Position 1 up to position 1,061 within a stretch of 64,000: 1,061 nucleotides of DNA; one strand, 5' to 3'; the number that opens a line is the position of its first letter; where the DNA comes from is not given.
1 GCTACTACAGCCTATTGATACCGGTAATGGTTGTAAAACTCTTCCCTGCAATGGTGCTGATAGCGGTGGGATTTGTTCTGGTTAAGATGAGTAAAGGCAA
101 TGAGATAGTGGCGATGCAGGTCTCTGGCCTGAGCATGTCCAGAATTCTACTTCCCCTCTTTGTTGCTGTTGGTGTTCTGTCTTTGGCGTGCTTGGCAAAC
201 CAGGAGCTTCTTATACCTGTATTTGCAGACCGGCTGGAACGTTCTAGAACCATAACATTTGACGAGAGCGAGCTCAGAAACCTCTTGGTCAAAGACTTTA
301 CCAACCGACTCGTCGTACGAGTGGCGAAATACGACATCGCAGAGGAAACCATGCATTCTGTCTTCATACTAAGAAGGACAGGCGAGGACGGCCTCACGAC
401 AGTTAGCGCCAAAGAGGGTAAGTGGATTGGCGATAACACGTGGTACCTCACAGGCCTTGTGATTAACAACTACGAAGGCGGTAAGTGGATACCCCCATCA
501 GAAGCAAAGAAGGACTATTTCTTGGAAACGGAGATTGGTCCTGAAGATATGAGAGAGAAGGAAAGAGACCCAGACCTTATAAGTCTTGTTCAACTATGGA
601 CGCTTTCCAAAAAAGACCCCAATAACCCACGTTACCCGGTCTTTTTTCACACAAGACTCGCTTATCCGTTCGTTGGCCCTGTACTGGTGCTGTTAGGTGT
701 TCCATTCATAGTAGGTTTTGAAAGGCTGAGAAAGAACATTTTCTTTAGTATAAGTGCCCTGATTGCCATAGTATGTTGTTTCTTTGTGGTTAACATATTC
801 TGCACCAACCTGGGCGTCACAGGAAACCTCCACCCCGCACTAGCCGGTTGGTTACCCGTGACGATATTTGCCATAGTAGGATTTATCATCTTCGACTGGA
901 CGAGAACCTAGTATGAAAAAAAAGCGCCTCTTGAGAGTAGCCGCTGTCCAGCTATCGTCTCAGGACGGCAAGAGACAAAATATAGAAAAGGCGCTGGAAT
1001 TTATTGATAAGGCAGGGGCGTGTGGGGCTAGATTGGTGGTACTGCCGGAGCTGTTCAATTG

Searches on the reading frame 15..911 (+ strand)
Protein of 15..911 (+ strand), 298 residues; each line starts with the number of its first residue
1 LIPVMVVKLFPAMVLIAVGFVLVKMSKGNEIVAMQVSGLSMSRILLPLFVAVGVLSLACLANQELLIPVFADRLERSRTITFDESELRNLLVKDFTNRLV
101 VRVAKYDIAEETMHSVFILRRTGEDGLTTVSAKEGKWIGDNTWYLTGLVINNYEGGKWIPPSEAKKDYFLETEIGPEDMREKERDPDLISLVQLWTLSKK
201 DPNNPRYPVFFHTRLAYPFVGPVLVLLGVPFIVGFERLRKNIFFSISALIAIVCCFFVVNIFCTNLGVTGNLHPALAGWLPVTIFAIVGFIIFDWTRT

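Call 26: search_protein_families(library=pfam, proteins=[window:15-911:+], max_evalue=0.0001)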
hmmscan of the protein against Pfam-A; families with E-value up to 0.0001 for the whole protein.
window:15-911:+ (298 aa): 1 family
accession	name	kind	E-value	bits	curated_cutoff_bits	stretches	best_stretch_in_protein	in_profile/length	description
PF03739.19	LptF_LptG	-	2.1e-49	168.9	27.9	1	2-293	52-351/353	Lipopolysaccharide export system permease LptF/LptG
